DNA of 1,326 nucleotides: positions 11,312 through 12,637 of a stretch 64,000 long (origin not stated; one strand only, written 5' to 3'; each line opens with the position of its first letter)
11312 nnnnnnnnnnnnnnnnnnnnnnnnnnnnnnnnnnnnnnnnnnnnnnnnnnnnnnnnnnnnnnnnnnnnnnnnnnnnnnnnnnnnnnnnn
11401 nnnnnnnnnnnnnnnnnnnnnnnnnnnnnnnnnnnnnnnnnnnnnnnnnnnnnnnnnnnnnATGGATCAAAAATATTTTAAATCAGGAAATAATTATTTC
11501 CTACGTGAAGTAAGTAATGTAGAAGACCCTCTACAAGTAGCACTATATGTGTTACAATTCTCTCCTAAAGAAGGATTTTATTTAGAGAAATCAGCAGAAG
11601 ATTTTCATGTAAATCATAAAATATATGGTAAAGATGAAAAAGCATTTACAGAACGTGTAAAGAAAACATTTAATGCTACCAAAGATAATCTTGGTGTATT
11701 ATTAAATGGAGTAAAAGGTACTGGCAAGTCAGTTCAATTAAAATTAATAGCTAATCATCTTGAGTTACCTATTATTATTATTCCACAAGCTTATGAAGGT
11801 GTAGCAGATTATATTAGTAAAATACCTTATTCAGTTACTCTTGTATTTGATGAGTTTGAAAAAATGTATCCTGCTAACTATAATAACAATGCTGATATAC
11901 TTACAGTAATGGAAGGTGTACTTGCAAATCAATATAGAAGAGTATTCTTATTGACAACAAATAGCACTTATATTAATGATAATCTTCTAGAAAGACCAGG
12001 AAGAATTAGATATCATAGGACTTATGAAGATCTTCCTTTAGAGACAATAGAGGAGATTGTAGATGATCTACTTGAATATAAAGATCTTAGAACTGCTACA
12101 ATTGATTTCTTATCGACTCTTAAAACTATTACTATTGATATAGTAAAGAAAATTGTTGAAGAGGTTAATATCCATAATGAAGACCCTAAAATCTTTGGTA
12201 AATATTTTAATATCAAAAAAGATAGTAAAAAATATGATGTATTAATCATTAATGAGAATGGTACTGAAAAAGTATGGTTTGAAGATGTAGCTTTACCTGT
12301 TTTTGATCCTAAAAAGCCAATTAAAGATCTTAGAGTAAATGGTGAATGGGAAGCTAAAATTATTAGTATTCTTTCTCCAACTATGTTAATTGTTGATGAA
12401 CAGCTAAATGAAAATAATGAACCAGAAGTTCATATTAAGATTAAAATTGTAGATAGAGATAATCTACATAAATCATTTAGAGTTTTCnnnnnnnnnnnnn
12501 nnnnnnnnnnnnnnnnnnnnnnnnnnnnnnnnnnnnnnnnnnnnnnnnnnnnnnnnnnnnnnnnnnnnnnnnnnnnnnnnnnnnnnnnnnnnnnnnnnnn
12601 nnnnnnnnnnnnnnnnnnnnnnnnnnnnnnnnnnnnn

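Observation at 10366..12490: SPFH (band-7) protein with overlapping small membrane partner and downstream AAA ATPase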

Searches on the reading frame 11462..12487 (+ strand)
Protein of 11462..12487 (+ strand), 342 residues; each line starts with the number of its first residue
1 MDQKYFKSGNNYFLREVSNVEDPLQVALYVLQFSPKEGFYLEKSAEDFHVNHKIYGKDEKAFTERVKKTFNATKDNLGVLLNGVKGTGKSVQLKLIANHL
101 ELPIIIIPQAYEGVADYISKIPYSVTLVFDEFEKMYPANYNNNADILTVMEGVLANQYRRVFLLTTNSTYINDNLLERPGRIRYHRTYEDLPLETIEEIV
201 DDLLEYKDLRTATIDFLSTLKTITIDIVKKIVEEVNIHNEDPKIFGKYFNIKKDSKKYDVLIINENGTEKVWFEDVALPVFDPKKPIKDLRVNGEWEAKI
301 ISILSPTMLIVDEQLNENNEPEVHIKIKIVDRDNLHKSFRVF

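Call 3: search_protein_families(library=pfam, proteins=[window:11462-12487:+], max_evalue=1)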
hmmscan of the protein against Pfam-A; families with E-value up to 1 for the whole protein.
window:11462-12487:+ (342 aa): 7 families
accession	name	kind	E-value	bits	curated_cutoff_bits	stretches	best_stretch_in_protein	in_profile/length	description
PF00004.35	AAA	-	1.4e-06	29.2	21.2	1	79-184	1-125/131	ATPase family associated with various cellular activities (AAA)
PF20720.3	nSTAND3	-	0.016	15.3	27.2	1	63-174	4-118/155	Novel STAND NTPase 3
PF05673.19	DUF815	-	0.016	14.8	23.8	1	65-167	42-149/249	Protein of unknown function (DUF815)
PF13191.12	AAA_16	-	0.02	15.9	32.6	1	65-124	11-67/167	AAA ATPase domain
PF00158.32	Sigma54_activat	-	0.12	12.5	20.2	1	59-98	5-44/168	Sigma-54 interaction domain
PF05729.18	NACHT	-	0.25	11.6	26.7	0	114-170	72-131/167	NACHT domain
PF01112.23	Asparaginase_2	-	0.39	10.2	27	1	16-74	93-151/309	Asparaginase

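Call 4: search_protein_families(library=phrogs, proteins=[window:11462-12487:+], max_evalue=0.01)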
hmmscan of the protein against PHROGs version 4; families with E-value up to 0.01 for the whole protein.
window:11462-12487:+ (342 aa): 5 families
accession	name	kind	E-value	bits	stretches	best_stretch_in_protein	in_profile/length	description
phrog_2376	-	other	6.4e-55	188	1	4-274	2-280/363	ATPase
phrog_7485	-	unknown function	3.4e-05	24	1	77-108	228-259/430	-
phrog_10401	-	other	0.00013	21.9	1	74-106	458-490/667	ATPase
phrog_8638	-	unknown function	0.0034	17.1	1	61-105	292-334/568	-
phrog_249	-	moron, auxiliary metabolic gene and host takeover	0.0049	17.2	1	43-111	96-162/380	porphyrin biosynthesis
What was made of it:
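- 11462..12490 (+): Classical-clade AAA ATPase (phrog_2376), soluble. It has an N-terminal beta domain, an AAA core and a C-terminal beta domain. It is a conserved phage backbone gene that flanks the cassette, not a demonstrated component of the module. Pfam AAA and phrog_2376 (calls 3, 4).
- Checked: It spans 11462..12490 and encodes 342 aa. It matches Pfam AAA at 29 bits against a cut-off of 21.2, and phrog_2376 at E=6e-55 (calls 3, 4).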

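Call 7: search_dna_similar(query=window:11462-12487:+, collection=phages, mode=protein, max_rows=40, rows=spread)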
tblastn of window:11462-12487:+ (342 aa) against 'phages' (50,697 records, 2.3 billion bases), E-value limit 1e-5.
Records with a match: 395; places in all: 462; records where one place covers at least 80% of the query: 0.
Best place of each record, by identity: <60% 395.
By first word of the organism name: Escherichia 107; Enterococcus 62; Bacillus 37; Staphylococcus 27; Lactobacillus 22; Lactococcus 22; uncultured 15; Aeromonas 11; Acinetobacter 9; Proteus 8; and 31 more.
By host as written in the record: - 50; Escherichia coli 29; Escherichia coli K-12 MG1655 18; Enterococcus faecalis 18; Lactococcus lactis 17; Staphylococcus sp. 17; Bacillus cereus 13; Aeromonas hydrophila 9; and 130 more.
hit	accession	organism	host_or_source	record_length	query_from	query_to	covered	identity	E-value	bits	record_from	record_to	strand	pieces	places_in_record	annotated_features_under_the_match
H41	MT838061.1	Bacteriophage sp.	human fecal samples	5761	1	217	63%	37.2%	5e-35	140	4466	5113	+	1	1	record has no annotation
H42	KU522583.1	Enterobacteria phage ECGD1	-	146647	9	207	58%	34.5%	1e-20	99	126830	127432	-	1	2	putative ATPase or Zn metalloprotease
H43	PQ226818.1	Escherichia phage vB_EcoM_AMO3598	Escherichia sp.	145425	9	207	58%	34.5%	1e-20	99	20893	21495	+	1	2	hypothetical protein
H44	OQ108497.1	Escherichia phage EC_OE_11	MDR Escherichia coli 11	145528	9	207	58%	34.5%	1e-20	99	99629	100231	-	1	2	hypothetical protein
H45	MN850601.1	Escherichia phage inny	Escherichia coli K-12 MG1655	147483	9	207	58%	34.5%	1e-20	99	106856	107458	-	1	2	hypothetical protein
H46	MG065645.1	Campylobacter phage A145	Campylobacter jejuni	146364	9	207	58%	34.5%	1e-20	99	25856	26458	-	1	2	record has no annotation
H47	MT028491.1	Ochrobactrum phage vB_OspM_OC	Ochrobactrum sp. POC9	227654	1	205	60%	33.0%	2e-19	96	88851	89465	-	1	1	putative DNA replication protein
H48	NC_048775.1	Aeromonas phage LAh_8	Aeromonas hydrophila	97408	1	211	62%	31.7%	2e-20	98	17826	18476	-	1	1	ATPase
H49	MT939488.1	Erwinia phage pEa_SNUABM_50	Erwinia amylovora SNUABM_01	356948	15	204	56%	34.5%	1e-16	87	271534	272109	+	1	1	putative ATPase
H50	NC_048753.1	Lactobacillus phage 3-521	Lactobacillus brevis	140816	1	217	63%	30.1%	6e-19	94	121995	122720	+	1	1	ATPase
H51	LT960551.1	Yersinia phage fHe-Yen9-04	-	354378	15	204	56%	33.5%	9e-17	87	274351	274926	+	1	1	g375: Phage protein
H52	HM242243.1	Brochothrix phage A9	Brochothrix thermosphacta HER1187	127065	19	207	55%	32.6%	2e-20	98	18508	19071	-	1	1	gp41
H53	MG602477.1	Bacillus phage BCP01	Bacillus cereus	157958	22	185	48%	37.4%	6e-23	105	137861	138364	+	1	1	hypothetical protein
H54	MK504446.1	Lactobacillus phage SAC12B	Lactobacillus brevis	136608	1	185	54%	32.5%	3e-23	106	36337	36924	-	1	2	ATPase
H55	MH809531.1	Lactobacillus phage Bromius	Lactobacillus plantarum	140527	20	205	54%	32.2%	9e-21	99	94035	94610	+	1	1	putative AAA superfamily ATPase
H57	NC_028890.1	Bacillus phage TsarBomba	Bacillus thuringiensis subsp. kurstaki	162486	22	185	48%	36.0%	2e-24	110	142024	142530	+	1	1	ATPase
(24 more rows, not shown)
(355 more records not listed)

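Call 28: search_protein_families(library=ncbifam, proteins=[window:11462-12487:+], max_evalue=0.1)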
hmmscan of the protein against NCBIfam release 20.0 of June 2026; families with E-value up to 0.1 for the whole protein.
window:11462-12487:+ (342 aa): 3 families
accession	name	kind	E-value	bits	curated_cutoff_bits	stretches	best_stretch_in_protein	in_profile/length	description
NF005992.0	PRK08116.1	subfamily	0.0023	17.1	189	1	66-100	104-138/269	hypothetical protein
NF042959.1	IteA_antiphage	equivalog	0.035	13.3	510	1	78-107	127-156/367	anti-phage ATPase IteA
TIGR00150.1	T6A_YjeE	equivalog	0.074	12.9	60.1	0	57-144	3-96/135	tRNA (adenosine(37)-N6)-threonylcarbamoyltransferase complex ATPase subunit type 1 TsaE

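Call 29: search_protein_families(library=padloc, proteins=[window:11462-12487:+], max_evalue=0.01)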
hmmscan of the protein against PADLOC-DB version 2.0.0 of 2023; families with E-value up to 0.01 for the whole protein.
window:11462-12487:+ (342 aa): 2 families
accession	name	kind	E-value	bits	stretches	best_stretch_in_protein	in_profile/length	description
PDLC04140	mad8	-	0.0015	16.1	1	56-214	7-101/314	mads_8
PDLC02196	IetA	-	0.0024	15.3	1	76-106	122-152/374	-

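Call 32: search_solved_structures(query=window:11462-12487:+, max_evalue=0.01, show_alignments=1)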
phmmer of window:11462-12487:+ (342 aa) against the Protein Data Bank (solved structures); distinct sequences matched with E-value up to 0.01: 2.
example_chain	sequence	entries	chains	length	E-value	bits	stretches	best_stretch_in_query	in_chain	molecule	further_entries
6g2v_A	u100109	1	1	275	0.0048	19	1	76-193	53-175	Transitional endoplasmic reticulum ATPase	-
9bji_A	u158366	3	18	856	0.0078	18.4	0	77-115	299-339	Nuclear valosin-containing protein-like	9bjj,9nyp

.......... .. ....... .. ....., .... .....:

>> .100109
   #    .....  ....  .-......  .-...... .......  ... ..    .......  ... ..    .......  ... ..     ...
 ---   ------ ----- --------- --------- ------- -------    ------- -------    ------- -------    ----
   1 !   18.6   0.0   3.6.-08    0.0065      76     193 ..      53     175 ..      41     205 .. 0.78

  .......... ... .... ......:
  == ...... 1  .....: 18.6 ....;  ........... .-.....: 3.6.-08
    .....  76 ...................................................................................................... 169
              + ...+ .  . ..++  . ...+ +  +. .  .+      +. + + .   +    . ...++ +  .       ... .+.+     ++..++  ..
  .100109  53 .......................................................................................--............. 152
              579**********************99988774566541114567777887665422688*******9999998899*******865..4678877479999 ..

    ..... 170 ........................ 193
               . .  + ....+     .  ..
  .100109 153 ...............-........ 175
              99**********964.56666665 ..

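Call 55: find_homologous_proteins(query=window:11462-12487:+, max_evalue=1e-8)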
Query window:11462-12487:+ (342 aa): 567 proteins with E <= 1e-8 among 2585 candidates; the best 120 are listed.
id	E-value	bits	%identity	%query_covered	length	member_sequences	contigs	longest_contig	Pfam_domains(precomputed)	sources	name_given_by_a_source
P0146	3.8e-222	754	100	100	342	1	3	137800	PF00004.36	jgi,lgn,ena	-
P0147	5.1e-133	461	59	100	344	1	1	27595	PF00004.36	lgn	-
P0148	1.1e-118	414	58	98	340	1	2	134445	PF00004.36,PF20720.4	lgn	-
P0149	8.0e-112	391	57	99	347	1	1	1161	PF00004.36,PF20720.4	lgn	-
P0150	1.1e-75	273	50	88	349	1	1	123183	PF00004.36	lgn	-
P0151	1.3e-75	272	45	100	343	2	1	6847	PF00004.36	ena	-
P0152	1.3e-75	272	45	100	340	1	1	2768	PF00004.36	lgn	-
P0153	3.8e-75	271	43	99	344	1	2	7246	PF00004.36,PF20720.4,PF13191.13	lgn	-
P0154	7.1e-75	270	44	94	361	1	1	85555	PF00004.36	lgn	-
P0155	8.0e-75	270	45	96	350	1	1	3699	PF00004.36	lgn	-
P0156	1.2e-74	269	43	99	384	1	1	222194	PF00004.36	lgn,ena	-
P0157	1.5e-74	269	52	76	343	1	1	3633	PF00004.36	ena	-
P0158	1.9e-74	269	49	78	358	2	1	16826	PF00004.36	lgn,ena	-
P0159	2.4e-74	268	45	91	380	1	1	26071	PF00004.36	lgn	-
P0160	3.1e-74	268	43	100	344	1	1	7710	PF00004.36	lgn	-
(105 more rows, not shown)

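Call 56: find_encoding_contigs(protein=P0148, flank=6000, max_places=1)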
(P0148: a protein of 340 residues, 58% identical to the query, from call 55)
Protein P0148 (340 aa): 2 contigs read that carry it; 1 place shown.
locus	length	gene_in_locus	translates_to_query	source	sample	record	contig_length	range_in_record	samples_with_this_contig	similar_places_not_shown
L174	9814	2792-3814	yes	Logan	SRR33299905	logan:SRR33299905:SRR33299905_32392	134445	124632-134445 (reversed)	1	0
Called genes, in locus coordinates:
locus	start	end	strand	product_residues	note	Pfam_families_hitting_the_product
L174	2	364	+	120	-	?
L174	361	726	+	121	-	-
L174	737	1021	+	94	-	-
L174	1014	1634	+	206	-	-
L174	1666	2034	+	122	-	-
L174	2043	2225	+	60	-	-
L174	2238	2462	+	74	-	-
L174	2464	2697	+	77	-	-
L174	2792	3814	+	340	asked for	PF20720:nSTAND3 (weak), PF00004:AAA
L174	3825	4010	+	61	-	-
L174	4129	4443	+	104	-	-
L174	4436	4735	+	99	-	-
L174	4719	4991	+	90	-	-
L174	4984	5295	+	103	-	-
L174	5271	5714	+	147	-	-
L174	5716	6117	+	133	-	-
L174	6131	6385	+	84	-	-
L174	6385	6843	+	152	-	PF00293:NUDIX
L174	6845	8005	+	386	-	PF00004:AAA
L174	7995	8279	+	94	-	-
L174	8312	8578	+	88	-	-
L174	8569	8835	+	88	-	-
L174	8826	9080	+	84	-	-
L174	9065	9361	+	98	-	-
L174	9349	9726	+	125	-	-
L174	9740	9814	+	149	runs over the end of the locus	-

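Call 57: find_encoding_contigs(protein=P0147, flank=6000, max_places=1)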
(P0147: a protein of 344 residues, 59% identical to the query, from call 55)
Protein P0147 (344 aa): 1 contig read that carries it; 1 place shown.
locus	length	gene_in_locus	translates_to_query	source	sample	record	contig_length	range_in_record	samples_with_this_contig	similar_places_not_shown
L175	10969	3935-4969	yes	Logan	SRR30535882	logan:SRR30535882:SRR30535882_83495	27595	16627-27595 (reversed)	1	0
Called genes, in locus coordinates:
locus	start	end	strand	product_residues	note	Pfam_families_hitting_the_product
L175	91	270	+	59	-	-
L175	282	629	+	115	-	-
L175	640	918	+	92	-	-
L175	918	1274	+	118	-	-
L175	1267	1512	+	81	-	-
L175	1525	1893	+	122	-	-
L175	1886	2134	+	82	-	-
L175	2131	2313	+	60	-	-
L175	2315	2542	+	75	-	-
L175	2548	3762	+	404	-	PF01145:Band_7 (weak)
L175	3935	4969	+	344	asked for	PF00004:AAA (weak)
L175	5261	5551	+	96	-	-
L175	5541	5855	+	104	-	-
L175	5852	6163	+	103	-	-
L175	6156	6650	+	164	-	-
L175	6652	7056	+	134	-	-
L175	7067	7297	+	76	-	-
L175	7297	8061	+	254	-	PF00149:Metallophos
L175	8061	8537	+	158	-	PF00293:NUDIX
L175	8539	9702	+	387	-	PF00004:AAA, PF00910:RNA_helicase (faint)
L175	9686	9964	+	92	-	-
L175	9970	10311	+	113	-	-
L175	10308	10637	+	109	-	-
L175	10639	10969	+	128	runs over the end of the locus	-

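Call 62: search_protein_families(library=pfam, proteins=[L175:2548-3759:+, L175:2315-2539:+, L174:2238-2459:+, L174:2464-2694:+], max_evalue=0.1)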
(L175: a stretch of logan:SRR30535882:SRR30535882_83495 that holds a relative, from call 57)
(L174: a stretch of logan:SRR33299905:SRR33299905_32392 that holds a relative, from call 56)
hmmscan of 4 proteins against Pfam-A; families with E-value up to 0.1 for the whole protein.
L175:2548-3759:+ (404 aa): 1 family
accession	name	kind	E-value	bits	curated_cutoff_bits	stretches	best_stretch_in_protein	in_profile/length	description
PF01145.31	Band_7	-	6.4e-07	30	23.6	1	35-265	2-174/176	SPFH domain / Band 7 family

L175:2315-2539:+ (75 aa): 15 families
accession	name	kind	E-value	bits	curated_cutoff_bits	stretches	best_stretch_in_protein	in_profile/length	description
PF17561.7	TssO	-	0.00065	20.3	29.2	1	7-72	11-77/148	Type VI secretion system, TssO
PF24027.1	DUF7338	-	0.0021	18.2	27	1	7-63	14-69/180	Family of unknown function (DUF7338)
PF09682.15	Phage_holin_6_1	-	0.0064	17.3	24.9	1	7-75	4-74/101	Bacteriophage holin of superfamily 6 (Holin_LLH)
PF14584.11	DUF4446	-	0.0068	16.9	27.4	1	4-75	4-77/150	Protein of unknown function (DUF4446)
PF12698.13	ABC2_membrane_3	-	0.011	15.3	31.6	1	5-74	7-75/347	ABC-2 family transporter protein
PF05758.17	Ycf1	-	0.011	14.1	29.4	1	7-70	204-268/945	Ycf1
PF07889.17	DUF1664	-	0.014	15.8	34.6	1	36-74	66-104/124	Protein of unknown function (DUF1664)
PF20663.3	COG4_N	-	0.022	15.2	27.3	1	26-73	6-53/107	Conserved oligomeric Golgi complex subunit 4, N-terminal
PF01956.21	EMC3_TMCO1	-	0.028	14.6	27.1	1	4-74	10-80/169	Integral membrane protein EMC3/TMCO1-like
PF06103.16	DUF948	-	0.03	14.9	37.2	1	8-70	10-74/89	Bacterial protein of unknown function (DUF948)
PF10779.14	XhlA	-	0.031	14.9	34.7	1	28-74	3-49/67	Haemolysin XhlA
PF05434.16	Tmemb_9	-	0.034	14.4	28.6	1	3-68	51-122/145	TMEM9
PF06837.17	Fijivirus_P9-2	-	0.049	13.8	27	1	3-69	90-159/178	Fijivirus P9-2 protein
PF00335.26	Tetraspanin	-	0.061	13.4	32.1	1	4-73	77-141/225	Tetraspanin family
PF03233.18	Cauli_AT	-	0.071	13.5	24.8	1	33-75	118-160/163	Aphid transmission protein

L174:2238-2459:+ (74 aa): 6 families
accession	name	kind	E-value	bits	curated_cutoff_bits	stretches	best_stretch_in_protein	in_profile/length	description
PF09682.15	Phage_holin_6_1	-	0.0056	17.5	24.9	1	5-67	6-69/101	Bacteriophage holin of superfamily 6 (Holin_LLH)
PF13800.11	Sigma_reg_N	-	0.02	15.6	26.3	1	5-53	15-60/91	Sigma factor regulator N-terminal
PF12669.12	FeoB_associated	-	0.034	14.8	27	1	4-31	2-25/44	FeoB-associated Cys-rich membrane protein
PF05434.16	Tmemb_9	-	0.038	14.3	28.6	1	3-66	51-117/145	TMEM9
PF13314.11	DUF4083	-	0.055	13.9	25.4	1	1-37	5-44/57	Domain of unknown function (DUF4083)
PF05568.16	ASFV_J13L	-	0.088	13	23.6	1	4-60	36-92/189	African swine fever virus J13L protein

L174:2464-2694:+ (77 aa): 0 families

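Call 64: find_related_loci(query=A3, collection=viral_contigs, flank=4000)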
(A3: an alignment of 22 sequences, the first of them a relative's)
Query A3 (342 aa) in viral_contigs; peptide patterns used: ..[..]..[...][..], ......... (x = any residue, [..] = any of these).
599 stretches matched a pattern (row limit reached: there are more); 345 encode a relative of the query (tblastn E <= 1e-3); the best 80 are kept; 80 distinct loci.
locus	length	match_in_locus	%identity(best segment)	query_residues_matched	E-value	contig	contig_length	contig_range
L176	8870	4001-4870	46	1-296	2e-77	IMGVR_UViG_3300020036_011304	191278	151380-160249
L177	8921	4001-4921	46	5-313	7e-76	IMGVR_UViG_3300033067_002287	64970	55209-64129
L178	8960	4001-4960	42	4-320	4e-73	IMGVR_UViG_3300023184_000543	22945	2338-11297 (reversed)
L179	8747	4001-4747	51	1-251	3e-72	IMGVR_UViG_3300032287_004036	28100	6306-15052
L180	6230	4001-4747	51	1-251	4e-72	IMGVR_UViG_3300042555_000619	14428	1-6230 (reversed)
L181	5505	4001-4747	49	1-252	1e-71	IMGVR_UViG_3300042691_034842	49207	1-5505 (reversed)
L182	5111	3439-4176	47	1-250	9e-71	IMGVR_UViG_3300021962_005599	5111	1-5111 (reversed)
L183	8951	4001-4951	40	1-317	7e-70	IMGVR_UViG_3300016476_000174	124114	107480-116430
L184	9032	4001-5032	40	1-342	1e-69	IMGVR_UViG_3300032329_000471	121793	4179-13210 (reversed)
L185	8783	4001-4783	44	1-267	1e-69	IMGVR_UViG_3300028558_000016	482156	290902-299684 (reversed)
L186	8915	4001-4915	37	5-311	5e-68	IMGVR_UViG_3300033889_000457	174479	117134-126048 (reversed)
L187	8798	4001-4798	43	1-267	7e-68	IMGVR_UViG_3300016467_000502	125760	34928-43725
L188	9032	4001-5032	39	1-342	8e-70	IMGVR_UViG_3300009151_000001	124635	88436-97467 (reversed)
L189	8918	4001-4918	38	5-311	1e-67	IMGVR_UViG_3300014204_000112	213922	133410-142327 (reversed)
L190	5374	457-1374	38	5-311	1e-67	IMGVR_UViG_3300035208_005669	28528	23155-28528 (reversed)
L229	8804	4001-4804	31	14-278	2e-37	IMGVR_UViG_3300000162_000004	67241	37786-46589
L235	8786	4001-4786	33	1-262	3e-36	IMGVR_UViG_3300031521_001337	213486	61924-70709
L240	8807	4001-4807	32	5-267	2e-32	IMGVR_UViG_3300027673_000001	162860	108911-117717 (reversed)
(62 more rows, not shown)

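Call 67: get_annotated_region(hit=H57, flank=5000)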
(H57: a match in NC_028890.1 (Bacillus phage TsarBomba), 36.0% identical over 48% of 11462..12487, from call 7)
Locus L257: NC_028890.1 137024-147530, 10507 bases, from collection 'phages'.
description: Bacillus phage TsarBomba, complete genome.
organism: Bacillus phage TsarBomba (NCBI taxid 1690456)
taxonomy: Viruses; Duplodnaviria; Heunggongvirae; Uroviricota; Caudoviricetes; Herelleviridae; Bastillevirinae; Tsarbombavirus; Tsarbombavirus tsarbomba
host: Bacillus thuringiensis subsp. kurstaki; source: soil; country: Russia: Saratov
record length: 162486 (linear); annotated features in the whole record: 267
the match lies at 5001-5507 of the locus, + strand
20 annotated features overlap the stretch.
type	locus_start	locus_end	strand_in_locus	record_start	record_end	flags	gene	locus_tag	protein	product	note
CDS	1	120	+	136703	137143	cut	-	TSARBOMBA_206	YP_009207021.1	hypothetical protein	-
CDS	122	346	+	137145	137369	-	-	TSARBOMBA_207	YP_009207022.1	hypothetical protein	-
CDS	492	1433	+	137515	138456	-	-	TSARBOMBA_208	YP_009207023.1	hypothetical protein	-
CDS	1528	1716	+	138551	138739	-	-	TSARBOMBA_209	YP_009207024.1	hypothetical protein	-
CDS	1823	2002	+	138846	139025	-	-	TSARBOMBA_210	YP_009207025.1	hypothetical protein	-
CDS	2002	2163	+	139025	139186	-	-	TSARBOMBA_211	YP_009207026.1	hypothetical protein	-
CDS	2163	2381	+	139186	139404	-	-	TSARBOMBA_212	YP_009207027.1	hypothetical protein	-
CDS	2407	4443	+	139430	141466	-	-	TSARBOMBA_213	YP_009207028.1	hypothetical protein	-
CDS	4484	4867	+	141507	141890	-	-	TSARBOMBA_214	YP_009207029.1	hypothetical protein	-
CDS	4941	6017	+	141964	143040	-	-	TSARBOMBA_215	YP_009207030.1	ATPase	-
CDS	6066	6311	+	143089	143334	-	-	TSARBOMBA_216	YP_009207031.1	hypothetical protein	-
CDS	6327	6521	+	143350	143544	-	-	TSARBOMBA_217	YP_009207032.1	hypothetical protein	-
CDS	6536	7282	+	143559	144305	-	-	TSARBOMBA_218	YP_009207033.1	metal-dependent hydrolase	-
CDS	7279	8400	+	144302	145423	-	-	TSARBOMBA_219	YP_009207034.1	hypothetical protein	-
CDS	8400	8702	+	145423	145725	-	-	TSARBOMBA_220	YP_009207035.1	DnaJ-like protein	-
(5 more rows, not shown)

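Call 80: predict_structure(alignment_id=A3)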
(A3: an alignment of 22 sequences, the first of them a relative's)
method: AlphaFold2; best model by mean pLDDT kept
length: 342 residues; sequences in the alignment: 22
mean_pLDDT: 81.7   pTM: 0.71
mean pLDDT of the five models: 81.7, 78.5, 77.0, 73.6, 73.2
residues with pLDDT >= 90: 98; 70-90: 180; 50-70: 55; < 50: 9
segments of 3 or more residues with pLDDT < 50: 139-144
pLDDT, mean of each block of 10 residues (from residue 1): 83 79 86 94 90 70 88 86 84 91 93 88 91 67 56 75 81 58 81 89 95 90 87 93 82 79 90 82 67 83 86 62 79 76 46
secondary structure, 60 per line:
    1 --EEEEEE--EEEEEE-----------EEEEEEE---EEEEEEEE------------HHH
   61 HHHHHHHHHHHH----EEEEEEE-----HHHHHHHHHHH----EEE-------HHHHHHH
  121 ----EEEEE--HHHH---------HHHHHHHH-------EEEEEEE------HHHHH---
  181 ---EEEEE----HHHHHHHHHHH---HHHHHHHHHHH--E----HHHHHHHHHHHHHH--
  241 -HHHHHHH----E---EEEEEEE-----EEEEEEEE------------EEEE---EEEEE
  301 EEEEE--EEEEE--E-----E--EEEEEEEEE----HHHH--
elements in order: E3-8 E11-16 E28-34 E38-45 H58-72 E77-83 H89-99 E104-106 H114-120 E125-129 H132-135 H145-152 E160-166 H173-177 E184-188 H193-203 H207-217 H225-238 H242-248 E257-263 E269-276 E289-292 E296-305 E308-312 E324-332 H337-340
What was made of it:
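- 11462..12490 (+): AF2 model with pLDDT 82 (call 80).
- On FtsH-type AAA protease (tested for the 342-aa ATPase): The model shows beta domains at both ends and no TM helix (call 80).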
